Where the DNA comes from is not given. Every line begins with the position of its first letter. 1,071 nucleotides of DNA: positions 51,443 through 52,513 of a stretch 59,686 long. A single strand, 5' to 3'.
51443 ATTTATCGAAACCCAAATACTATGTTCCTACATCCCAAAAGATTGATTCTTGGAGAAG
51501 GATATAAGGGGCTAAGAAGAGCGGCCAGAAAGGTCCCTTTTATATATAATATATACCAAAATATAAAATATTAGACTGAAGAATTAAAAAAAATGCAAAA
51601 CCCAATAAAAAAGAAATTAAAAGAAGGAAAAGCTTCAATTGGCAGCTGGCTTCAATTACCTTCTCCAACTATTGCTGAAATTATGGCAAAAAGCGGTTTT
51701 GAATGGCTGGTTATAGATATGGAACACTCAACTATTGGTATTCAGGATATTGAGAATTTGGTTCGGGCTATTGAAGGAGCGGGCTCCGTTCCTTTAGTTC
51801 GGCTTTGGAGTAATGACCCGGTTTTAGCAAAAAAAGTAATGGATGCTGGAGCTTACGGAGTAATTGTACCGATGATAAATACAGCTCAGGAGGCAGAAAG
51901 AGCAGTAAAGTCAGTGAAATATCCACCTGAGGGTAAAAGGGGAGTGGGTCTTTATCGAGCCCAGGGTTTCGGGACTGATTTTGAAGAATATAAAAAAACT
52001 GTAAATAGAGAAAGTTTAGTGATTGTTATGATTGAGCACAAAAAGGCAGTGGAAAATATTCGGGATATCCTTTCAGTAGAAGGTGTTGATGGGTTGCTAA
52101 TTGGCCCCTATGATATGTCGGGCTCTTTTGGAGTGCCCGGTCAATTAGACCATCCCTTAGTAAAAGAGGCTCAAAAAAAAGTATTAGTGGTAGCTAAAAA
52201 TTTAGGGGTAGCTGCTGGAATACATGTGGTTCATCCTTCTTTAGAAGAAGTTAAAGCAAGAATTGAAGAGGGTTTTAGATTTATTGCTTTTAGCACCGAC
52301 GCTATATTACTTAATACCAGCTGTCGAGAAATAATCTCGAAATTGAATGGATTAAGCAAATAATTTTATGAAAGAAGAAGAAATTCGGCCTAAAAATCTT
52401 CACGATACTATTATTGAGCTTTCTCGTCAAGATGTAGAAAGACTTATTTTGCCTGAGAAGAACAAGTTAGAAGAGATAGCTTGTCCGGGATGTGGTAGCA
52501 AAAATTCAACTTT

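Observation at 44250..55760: Second, differently built CMP-ulosonic-acid-like module: SIS, two Gfo/Idh/MocA, 2-hydroxyacid DH, B12-rSAM, HpcH aldolase, two Zn-ribbon MTases, KdsB-like enzyme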

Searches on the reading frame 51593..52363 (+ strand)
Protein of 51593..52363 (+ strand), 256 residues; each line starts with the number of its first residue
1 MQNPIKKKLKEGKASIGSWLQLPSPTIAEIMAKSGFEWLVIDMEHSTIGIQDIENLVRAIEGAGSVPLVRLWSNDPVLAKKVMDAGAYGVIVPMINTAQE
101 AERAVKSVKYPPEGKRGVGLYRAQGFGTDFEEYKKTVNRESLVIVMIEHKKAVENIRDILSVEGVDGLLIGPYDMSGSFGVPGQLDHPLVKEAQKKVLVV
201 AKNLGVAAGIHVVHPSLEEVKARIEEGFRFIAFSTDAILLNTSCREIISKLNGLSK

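Call 4: search_protein_families(library=pfam, proteins=[window:51593-52363:+], max_evalue=0.01)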
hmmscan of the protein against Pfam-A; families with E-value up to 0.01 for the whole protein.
window:51593-52363:+ (256 aa): 1 family
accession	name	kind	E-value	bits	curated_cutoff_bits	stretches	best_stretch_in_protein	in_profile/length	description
PF03328.21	HpcH_HpaI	-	5.6e-39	134.1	25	1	16-238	2-216/221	HpcH/HpaI aldolase/citrate lyase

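Call 6: search_protein_families(library=ncbifam, proteins=[window:51593-52363:+], max_evalue=0.01)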
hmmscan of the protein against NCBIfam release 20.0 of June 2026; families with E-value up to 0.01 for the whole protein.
window:51593-52363:+ (256 aa): 4 families
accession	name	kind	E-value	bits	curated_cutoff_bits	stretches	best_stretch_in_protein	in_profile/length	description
TIGR02311.1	HpaI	equivalog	5e-61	206.3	368.8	1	3-251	1-248/249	4-hydroxy-2-oxoheptanedioate aldolase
NF007849.0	PRK10558.1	equivalog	9.8e-56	189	393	1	3-248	8-251/256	2-dehydro-3-deoxyglucarate aldolase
TIGR03239.1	GarL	equivalog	7.4e-55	186.2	406.75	1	4-248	2-244/249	2-dehydro-3-deoxyglucarate aldolase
NF007521.0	PRK10128.1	equivalog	1.3e-50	172.4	441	1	2-242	6-245/267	2-keto-3-deoxy-L-rhamnonate aldolase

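Call 9: find_related_loci(query=window:51593-52363:+, collection=genome_contigs, flank=10000)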
Query window:51593-52363:+ (256 aa) in genome_contigs; peptide patterns used: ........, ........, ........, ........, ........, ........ (x = any residue, [..] = any of these).
210 stretches matched a pattern; 29 encode a relative of the query (tblastn E <= 1e-3); 29 distinct loci.
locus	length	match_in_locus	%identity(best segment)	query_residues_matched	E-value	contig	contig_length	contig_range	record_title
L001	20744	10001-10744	39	5-252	8e-59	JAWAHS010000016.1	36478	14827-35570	MAG: Ignisphaera sp. isolate SRBZ-1_201808_bins_18 SRBZ-1_201808_bins_18_scaffold_16, whole genome shotgun sequence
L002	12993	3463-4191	41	2-246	2e-56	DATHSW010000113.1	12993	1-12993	MAG TPA_asm: Candidatus Deferrimicrobiaceae bacterium isolate SMAG_U16061 k141_588744, whole genome shotgun sequence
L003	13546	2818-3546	41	2-246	8e-56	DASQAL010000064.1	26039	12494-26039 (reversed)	MAG TPA_asm: Candidatus Acidoferrum sp. isolate SMAG_U11644 k141_973162, whole genome shotgun sequence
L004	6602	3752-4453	43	2-237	1e-55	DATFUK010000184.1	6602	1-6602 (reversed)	MAG TPA_asm: Candidatus Methylomirabilota bacterium isolate SMAG_U9435 k141_2518127, whole genome shotgun sequence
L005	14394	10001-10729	41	2-246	4e-55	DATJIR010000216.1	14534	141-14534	MAG TPA_asm: Verrucomicrobiia bacterium isolate SMAG_U15543 k141_5652611, whole genome shotgun sequence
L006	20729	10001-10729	41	2-246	3e-55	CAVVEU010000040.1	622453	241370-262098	MAG: uncultured Candidatus Rokubacteria bacterium isolate MFD02242.bin.2.279 genome assembly, contig: contig_8823, whole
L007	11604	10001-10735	41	2-248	7e-55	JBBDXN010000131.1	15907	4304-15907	MAG: Candidatus Rokuibacteriota bacterium isolate LejiaD_70_14 Lejia_D_5830_length_15907_cov_8, whole genome shotgun seq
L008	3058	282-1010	40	2-246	8e-55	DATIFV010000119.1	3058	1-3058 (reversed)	MAG TPA_asm: Candidatus Methylomirabilota bacterium isolate SMAG_U16404 k141_465401, whole genome shotgun sequence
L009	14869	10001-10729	41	2-246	2e-54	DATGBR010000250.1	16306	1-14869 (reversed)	MAG TPA_asm: Candidatus Methylomirabilota bacterium isolate SMAG_U9627 k141_618360, whole genome shotgun sequence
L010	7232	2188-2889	41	2-237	2e-54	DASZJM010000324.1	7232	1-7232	MAG TPA_asm: Candidatus Methylomirabilota bacterium isolate SMAG_U6629 k141_1637896, whole genome shotgun sequence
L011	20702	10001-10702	42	2-237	3e-54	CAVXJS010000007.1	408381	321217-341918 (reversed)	MAG: uncultured Candidatus Rokubacteria bacterium isolate MFD05567.bin.2.266 genome assembly, contig: contig_17208, whol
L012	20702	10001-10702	41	2-237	6e-54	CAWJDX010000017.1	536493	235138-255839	MAG: uncultured Candidatus Rokubacteria bacterium isolate MFD06298.bin.2.137 genome assembly, contig: contig_37586, whol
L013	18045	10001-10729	41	2-246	2e-56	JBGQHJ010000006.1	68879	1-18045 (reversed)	MAG: Candidatus Methylomirabilia bacterium isolate OBJ2_061818_070_75 k141_982759_length_68879_cov_71.6378, whole genome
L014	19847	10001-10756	39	1-253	5e-52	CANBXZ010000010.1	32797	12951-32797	MAG: Acetobacteraceae bacterium isolate JR-MC-C-240519-128 genome assembly, contig: JR-MC-C-240519-C862, whole genome sh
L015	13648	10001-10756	39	1-253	1e-51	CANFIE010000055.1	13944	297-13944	MAG: Acetobacteraceae bacterium isolate Jr-11may16-217 genome assembly, contig: Jr-11may16-C7893, whole genome shotgun s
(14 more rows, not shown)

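Call 12: find_encoding_contigs(protein=window:51593-52363:+, flank=10000, max_places=6)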
Protein window:51593-52363:+ (256 aa): no gene with exactly this product is on record in the collection.

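Call 13: find_homologous_proteins(query=window:51593-52363:+, max_evalue=1e-20)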
Query window:51593-52363:+ (256 aa): 4403 proteins with E <= 1e-20 among 6672 candidates; the best 120 are listed.
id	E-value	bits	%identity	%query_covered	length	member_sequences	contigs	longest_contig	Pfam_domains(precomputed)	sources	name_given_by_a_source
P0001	1.4e-162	557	100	100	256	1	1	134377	PF03328.21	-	-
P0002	1.2e-128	445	77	98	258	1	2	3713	PF03328.21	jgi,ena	-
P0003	6.5e-124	430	75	99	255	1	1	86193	PF03328.21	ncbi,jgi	ncbi:MAG: aldolase/citrate lyase family protein [Candidatus Nealsonbacteria bacterium]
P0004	4.1e-118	411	74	98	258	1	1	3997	PF03328.21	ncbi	-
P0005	1.2e-117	409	73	98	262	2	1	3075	PF03328.21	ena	-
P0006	4.6e-117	408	72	98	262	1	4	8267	PF03328.21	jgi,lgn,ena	-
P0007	1.2e-116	406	72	99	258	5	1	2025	PF03328.21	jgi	-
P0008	1.2e-116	406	71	98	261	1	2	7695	PF03328.21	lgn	-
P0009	2.8e-116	405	72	98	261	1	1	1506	PF03328.21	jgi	-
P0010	3.6e-116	405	73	96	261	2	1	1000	PF03328.21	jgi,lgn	-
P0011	7.8e-115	400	71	99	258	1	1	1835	PF03328.21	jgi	-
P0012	1.4e-114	399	70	99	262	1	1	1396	PF03328.21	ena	-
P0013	2.9e-114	398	71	99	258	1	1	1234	PF03328.21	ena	-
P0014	1.2e-112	393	72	98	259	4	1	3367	PF03328.21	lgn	-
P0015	5.1e-110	384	66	100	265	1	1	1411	PF03328.21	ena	-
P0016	5.7e-110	384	69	99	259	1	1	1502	PF03328.21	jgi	jgi:2-dehydro-3-deoxyglucarate aldolase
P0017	2.6e-109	382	68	96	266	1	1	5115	PF03328.21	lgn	-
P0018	2.9e-109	382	70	96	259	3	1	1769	PF03328.21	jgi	-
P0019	1.1e-108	380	69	98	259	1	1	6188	PF03328.21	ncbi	-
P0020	2.9e-108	379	68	98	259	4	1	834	PF03328.21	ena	-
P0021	1.2e-107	377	67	99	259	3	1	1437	PF03328.21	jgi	-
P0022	1.5e-107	376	67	99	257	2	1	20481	PF03328.21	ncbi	-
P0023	3.1e-107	375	67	99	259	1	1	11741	PF03328.21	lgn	-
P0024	4.8e-107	375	68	100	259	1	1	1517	PF03328.21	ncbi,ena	-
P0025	1.6e-106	373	67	98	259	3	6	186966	PF03328.21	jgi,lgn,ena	-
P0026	4.1e-106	372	67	98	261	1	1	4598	PF03328.21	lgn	-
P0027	1.0e-105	370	67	99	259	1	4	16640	PF03328.21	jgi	jgi:2-keto-3-deoxy-L-rhamnonate aldolase RhmA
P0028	1.3e-105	370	67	98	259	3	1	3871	PF03328.21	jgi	jgi:2-dehydro-3-deoxyglucarate aldolase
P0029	2.5e-105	369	67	99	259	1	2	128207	PF03328.21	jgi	jgi:2-dehydro-3-deoxyglucarate aldolase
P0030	3.8e-105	368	65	99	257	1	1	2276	PF03328.21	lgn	-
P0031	4.8e-105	368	65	97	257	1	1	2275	PF03328.21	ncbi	-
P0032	9.0e-105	367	65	99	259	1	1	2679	PF03328.21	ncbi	-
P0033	3.9e-104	365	66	98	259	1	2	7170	PF03328.21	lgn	-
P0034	1.8e-103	363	66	98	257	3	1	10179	PF03328.21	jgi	-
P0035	1.9e-103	363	66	98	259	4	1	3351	PF03328.21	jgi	jgi:2-dehydro-3-deoxyglucarate aldolase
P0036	3.4e-102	359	62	99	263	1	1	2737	PF03328.21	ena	-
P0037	4.3e-102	358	62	99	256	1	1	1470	PF03328.21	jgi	-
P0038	2.1e-101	356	63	98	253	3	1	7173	PF03328.21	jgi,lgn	-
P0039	5.9e-100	351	63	98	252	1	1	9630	PF03328.21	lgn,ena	-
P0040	2.5e-98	346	64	98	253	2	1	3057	PF03328.21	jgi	-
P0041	6.7e-98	345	62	98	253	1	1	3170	PF03328.21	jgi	-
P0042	5.9e-97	342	63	98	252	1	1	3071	PF03328.21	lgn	-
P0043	1.6e-95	337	61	99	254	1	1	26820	PF03328.21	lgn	-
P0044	7.9e-95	335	60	98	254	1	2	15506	PF03328.21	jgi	-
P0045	3.5e-93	329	58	96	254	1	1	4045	PF03328.21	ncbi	-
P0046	1.2e-92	328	57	99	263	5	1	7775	PF03328.21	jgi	-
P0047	2.0e-92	327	58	97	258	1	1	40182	PF03328.21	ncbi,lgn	ncbi:MAG: HpcH/HpaI aldolase family protein [Dissulfuribacterales bacterium]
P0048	2.1e-92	327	60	98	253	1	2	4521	PF03328.21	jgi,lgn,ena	-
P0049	2.3e-92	327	60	95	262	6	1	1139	PF03328.21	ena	-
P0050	1.6e-91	324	58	97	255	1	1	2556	PF03328.21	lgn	-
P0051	2.3e-91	323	57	100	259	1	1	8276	PF03328.21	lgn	-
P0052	3.2e-91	323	58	96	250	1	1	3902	PF03328.21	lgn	-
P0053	4.1e-91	323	60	95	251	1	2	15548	PF03328.21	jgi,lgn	jgi:2-dehydro-3-deoxyglucarate aldolase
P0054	5.2e-91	322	57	100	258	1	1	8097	PF03328.21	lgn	-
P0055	5.7e-91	322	58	96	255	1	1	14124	PF03328.21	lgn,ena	-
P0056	7.2e-91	322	56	97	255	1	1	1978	PF03328.21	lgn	-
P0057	7.4e-91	322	55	96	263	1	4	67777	PF03328.21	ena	-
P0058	9.4e-91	321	58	95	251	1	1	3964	PF03328.21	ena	-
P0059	1.9e-90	320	56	99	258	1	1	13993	PF03328.21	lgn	-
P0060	2.4e-90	320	58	98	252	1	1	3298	PF03328.21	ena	-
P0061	2.7e-90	320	57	95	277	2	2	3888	PF03328.21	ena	-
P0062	3.3e-90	320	58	98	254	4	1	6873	PF03328.21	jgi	-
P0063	3.4e-90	320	57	99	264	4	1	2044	PF03328.21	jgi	-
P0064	3.6e-90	319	56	100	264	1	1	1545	PF03328.21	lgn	-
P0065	3.6e-90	319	55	100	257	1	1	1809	PF03328.21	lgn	-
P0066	4.3e-90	319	58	93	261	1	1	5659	PF03328.21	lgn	-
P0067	4.7e-90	319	55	100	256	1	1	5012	PF03328.21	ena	-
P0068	4.8e-90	319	56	96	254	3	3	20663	PF03328.21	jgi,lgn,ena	-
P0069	5.8e-90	319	56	96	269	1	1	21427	PF03328.21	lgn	-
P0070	6.1e-90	319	57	96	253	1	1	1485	PF03328.21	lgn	-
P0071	7.1e-90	318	55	97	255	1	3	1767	PF03328.21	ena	-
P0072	8.1e-90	318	60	90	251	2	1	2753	PF03328.21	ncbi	-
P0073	8.6e-90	318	55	97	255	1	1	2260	PF03328.21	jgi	-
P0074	9.6e-90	318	57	98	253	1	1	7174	PF03328.21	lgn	-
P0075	1.0e-89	318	56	99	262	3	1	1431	PF03328.21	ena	-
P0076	1.2e-89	318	56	98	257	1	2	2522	PF03328.21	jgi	-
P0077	1.2e-89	318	58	98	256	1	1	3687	PF03328.21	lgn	-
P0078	1.3e-89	318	56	98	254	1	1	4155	PF03328.21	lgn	-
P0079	1.4e-89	318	58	94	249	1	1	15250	PF03328.21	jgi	jgi:2-dehydro-3-deoxyglucarate aldolase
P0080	1.4e-89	317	55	97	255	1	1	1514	PF03328.21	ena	-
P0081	1.9e-89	317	58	94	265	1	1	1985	PF03328.21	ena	-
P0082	2.3e-89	317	59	97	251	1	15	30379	PF03328.21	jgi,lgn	jgi:2-dehydro-3-deoxyglucarate aldolase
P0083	2.5e-89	317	56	96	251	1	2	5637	PF03328.21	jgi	-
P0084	2.6e-89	317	57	96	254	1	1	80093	PF03328.21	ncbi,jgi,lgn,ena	jgi:2-dehydro-3-deoxyglucarate aldolase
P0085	2.7e-89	317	55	100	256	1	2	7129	PF03328.21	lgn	-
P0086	3.2e-89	316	57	96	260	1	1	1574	PF03328.21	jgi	jgi:2-keto-3-deoxy-L-rhamnonate aldolase RhmA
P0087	3.3e-89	316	56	100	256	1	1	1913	PF03328.21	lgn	-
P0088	3.5e-89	316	55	99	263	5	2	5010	PF03328.21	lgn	-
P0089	3.8e-89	316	57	99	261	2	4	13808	PF03328.21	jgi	-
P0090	4.8e-89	316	55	94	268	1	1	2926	PF03328.21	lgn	-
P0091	5.2e-89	316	55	96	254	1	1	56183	PF03328.21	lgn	-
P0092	5.3e-89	316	55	98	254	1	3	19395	PF03328.21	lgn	-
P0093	5.5e-89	316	55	96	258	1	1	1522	PF03328.21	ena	-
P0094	6.9e-89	315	60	96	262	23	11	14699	PF03328.21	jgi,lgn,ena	-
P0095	7.5e-89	315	55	98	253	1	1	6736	PF03328.21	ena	-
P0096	7.8e-89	315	55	96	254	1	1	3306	PF03328.21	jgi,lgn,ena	-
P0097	8.7e-89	315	57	97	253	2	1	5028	PF03328.21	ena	-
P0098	1.0e-88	315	57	96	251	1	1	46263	PF03328.21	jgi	-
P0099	1.3e-88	314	58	98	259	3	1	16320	PF03328.21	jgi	-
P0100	1.3e-88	314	58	95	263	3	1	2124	PF03328.21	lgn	-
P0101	1.3e-88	314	57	95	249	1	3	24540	PF03328.21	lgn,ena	-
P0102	1.5e-88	314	54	100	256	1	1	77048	PF03328.21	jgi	jgi:2-dehydro-3-deoxyglucarate aldolase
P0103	1.5e-88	314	54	99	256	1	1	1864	PF03328.21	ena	-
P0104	1.8e-88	314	56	94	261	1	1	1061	PF03328.21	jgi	-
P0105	2.0e-88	314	56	96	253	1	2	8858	PF03328.21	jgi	jgi:2-keto-3-deoxy-L-rhamnonate aldolase RhmA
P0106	2.1e-88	314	56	98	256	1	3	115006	PF03328.21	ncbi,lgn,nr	ncbi:MAG: 2,4-dihydroxyhept-2-ene-1,7-dioic acid aldolase [Candidatus Nealsonbacteria bacterium]|nr:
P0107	2.2e-88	314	56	99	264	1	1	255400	PF03328.21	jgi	jgi:2-keto-3-deoxy-L-rhamnonate aldolase RhmA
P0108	2.2e-88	314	57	96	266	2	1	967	PF03328.21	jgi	jgi:2-dehydro-3-deoxyglucarate aldolase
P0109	2.3e-88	314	53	100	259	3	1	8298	PF03328.21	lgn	-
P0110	2.4e-88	313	56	96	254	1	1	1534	PF03328.21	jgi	jgi:2-dehydro-3-deoxyglucarate aldolase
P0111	2.5e-88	313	56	98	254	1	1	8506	PF03328.21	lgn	-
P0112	2.6e-88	313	59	98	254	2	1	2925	PF03328.21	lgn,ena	-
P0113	2.8e-88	313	56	94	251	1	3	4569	PF03328.21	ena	-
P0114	2.9e-88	313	54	96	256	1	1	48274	PF03328.21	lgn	-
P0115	3.0e-88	313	55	96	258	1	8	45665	PF03328.21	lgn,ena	-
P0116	3.5e-88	313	54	94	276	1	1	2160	PF03328.21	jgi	-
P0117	3.7e-88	313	56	94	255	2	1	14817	PF03328.21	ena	-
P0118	3.7e-88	313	56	96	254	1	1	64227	PF03328.21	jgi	jgi:2-keto-3-deoxy-L-rhamnonate aldolase RhmA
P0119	3.8e-88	313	56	97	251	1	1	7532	PF03328.21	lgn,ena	-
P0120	4.9e-88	312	54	98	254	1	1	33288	PF03328.21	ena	-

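Call 14: find_encoding_contigs(protein=P0003, flank=10000, max_places=2)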
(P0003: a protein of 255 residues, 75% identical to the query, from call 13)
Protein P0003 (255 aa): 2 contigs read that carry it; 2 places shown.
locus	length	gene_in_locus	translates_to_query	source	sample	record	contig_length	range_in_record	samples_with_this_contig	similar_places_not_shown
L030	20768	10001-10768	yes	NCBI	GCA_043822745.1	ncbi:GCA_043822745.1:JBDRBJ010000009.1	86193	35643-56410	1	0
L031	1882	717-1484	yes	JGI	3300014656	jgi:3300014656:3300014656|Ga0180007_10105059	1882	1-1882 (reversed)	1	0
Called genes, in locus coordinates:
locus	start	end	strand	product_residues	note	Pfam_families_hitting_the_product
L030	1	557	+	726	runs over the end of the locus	PF00224:PK, PF14306:PUA_2, PF01747:ATP-sulfurylase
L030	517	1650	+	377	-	PF13477:Glyco_trans_4_2 (weak), PF13439:Glyco_transf_4, PF20706:GT4-conflict, PF00534:Glycos_transf_1, PF13692:Glyco_trans_1_4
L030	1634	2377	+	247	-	PF13489:Methyltransf_23, PF07021:MetW (weak), PF08123:DOT1 (weak), PF13847:Methyltransf_31, PF08241:Methyltransf_11, PF08242:Methyltransf_12, PF13649:Methyltransf_25 (weak)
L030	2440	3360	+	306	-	PF00685:Sulfotransfer_1, PF13469:Sulfotransfer_3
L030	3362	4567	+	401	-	PF01408:GFO_IDH_MocA (faint)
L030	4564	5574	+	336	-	PF13489:Methyltransf_23 (weak)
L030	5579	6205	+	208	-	PF13580:SIS_2, PF01380:SIS (weak)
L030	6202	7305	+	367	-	PF13353:Fer4_12 (weak), PF04055:Radical_SAM, PF13186:SPASM (faint)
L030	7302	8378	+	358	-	PF04055:Radical_SAM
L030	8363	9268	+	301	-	PF00389:2-Hacid_dh, PF02826:2-Hacid_dh_C, PF00670:AdoHcyase_NAD (weak)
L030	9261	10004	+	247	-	PF00459:Inositol_P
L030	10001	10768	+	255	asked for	PF03328:HpcH_HpaI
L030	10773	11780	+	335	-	PF13489:Methyltransf_23, PF13847:Methyltransf_31 (weak), PF08241:Methyltransf_11, PF08242:Methyltransf_12 (weak)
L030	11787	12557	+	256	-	PF02348:CTP_transf_3, PF12804:NTP_transf_3 (weak)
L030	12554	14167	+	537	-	-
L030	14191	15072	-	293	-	PF00892:EamA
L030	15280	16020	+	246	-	PF01507:PAPS_reduct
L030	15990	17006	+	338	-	PF00106:adh_short (faint), PF01073:3Beta_HSD, PF01370:Epimerase, PF02719:Polysacc_synt_2, PF04321:RmlD_sub_bind, PF16363:GDP_Man_Dehyd, PF13460:NAD_binding_10, PF07993:NAD_binding_4, +1 more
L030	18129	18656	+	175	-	PF13302:Acetyltransf_3, PF13420:Acetyltransf_4, PF00583:Acetyltransf_1, PF13523:Acetyltransf_8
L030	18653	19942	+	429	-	PF00202:Aminotran_3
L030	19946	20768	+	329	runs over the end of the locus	PF01408:GFO_IDH_MocA, PF22725:GFO_IDH_MocA_C3, PF02894:GFO_IDH_MocA_C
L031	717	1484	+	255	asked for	PF03328:HpcH_HpaI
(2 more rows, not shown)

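Call 15: find_encoding_contigs(protein=P0025, flank=10000, max_places=2)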
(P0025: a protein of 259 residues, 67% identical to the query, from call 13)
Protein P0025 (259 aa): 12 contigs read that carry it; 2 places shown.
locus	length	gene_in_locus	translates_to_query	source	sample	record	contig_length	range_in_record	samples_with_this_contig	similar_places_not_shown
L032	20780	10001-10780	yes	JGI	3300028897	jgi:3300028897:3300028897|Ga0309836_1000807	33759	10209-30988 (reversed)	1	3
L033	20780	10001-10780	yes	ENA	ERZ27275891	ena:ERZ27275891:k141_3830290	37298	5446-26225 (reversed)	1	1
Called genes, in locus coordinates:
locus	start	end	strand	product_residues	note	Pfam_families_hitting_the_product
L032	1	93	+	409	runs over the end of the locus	PF13439:Glyco_transf_4, PF13579:Glyco_trans_4_4, PF00534:Glycos_transf_1, PF13692:Glyco_trans_1_4, PF13524:Glyco_trans_1_2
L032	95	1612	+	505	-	PF01943:Polysacc_synt, PF13440:Polysacc_synt_3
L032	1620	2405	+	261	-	PF02348:CTP_transf_3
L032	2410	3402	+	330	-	PF13489:Methyltransf_23, PF08003:Methyltransf_9 (weak), PF08241:Methyltransf_11, PF08242:Methyltransf_12, PF13649:Methyltransf_25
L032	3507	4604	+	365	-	-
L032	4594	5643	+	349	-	PF01408:GFO_IDH_MocA, PF22725:GFO_IDH_MocA_C3, PF02894:GFO_IDH_MocA_C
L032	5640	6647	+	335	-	PF13489:Methyltransf_23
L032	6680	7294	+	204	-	PF13580:SIS_2, PF01380:SIS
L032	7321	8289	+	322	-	PF13489:Methyltransf_23, PF07021:MetW (weak), PF13847:Methyltransf_31, PF08241:Methyltransf_11, PF08242:Methyltransf_12, PF13649:Methyltransf_25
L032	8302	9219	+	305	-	PF00389:2-Hacid_dh, PF02826:2-Hacid_dh_C, PF00670:AdoHcyase_NAD (weak)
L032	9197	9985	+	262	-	PF00459:Inositol_P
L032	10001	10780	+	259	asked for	PF03328:HpcH_HpaI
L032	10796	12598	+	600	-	-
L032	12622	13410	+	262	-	PF00483:NTP_transferase, PF12804:NTP_transf_3 (weak)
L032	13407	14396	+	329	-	PF01073:3Beta_HSD, PF01370:Epimerase, PF02719:Polysacc_synt_2, PF04321:RmlD_sub_bind, PF08659:KR (faint), PF16363:GDP_Man_Dehyd, PF07993:NAD_binding_4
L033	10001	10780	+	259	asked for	PF03328:HpcH_HpaI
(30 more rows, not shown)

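Call 16: find_encoding_contigs(protein=P0047, flank=10000, max_places=2)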
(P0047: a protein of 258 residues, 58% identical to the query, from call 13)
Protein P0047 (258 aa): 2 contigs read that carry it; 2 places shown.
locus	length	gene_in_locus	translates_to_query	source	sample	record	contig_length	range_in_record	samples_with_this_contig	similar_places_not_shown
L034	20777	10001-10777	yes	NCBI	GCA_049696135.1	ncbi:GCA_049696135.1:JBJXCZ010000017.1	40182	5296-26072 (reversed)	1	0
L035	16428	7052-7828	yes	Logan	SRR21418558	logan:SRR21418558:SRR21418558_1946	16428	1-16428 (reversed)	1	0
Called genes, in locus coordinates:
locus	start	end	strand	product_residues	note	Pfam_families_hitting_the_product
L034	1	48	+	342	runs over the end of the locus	PF00781:DAGK_cat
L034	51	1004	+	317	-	-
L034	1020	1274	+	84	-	-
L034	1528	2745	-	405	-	PF04055:Radical_SAM, PF13353:Fer4_12 (weak)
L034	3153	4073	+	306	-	PF03279:Lip_A_acyltrans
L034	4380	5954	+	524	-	PF02310:B12-binding, PF04055:Radical_SAM, PF13282:DUF4070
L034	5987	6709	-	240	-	PF02348:CTP_transf_3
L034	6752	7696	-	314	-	PF00561:Abhydrolase_1, PF00975:Thioesterase (faint), PF12146:Hydrolase_4, PF12697:Abhydrolase_6, PF00561:Abhydrolase_1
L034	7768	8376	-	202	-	PF00702:Hydrolase, PF06888:Put_Phosphatase (weak), PF12710:HAD (faint), PF13419:HAD_2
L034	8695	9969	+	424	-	-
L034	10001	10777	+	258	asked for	PF03328:HpcH_HpaI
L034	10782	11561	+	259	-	PF02348:CTP_transf_3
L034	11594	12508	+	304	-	PF00389:2-Hacid_dh, PF02826:2-Hacid_dh_C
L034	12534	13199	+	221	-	PF04199:Cyclase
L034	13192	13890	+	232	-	PF00702:Hydrolase, PF13419:HAD_2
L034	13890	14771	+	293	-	PF01073:3Beta_HSD, PF01370:Epimerase, PF02719:Polysacc_synt_2, PF04321:RmlD_sub_bind, PF05368:NmrA (weak), PF07993:NAD_binding_4 (faint), PF13460:NAD_binding_10, PF16363:GDP_Man_Dehyd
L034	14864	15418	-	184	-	PF00534:Glycos_transf_1, PF13692:Glyco_trans_1_4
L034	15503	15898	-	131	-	PF13439:Glyco_transf_4, PF13579:Glyco_trans_4_4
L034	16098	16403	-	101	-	PF00535:Glycos_transf_2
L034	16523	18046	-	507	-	PF03102:NeuB, PF07385:Lyx_isomer (faint), PF07883:Cupin_2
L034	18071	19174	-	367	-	PF01408:GFO_IDH_MocA, PF02737:3HCDH_N (faint), PF22725:GFO_IDH_MocA_C3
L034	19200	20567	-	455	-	-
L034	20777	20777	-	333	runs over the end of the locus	PF13091:PLDc_2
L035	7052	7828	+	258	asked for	PF03328:HpcH_HpaI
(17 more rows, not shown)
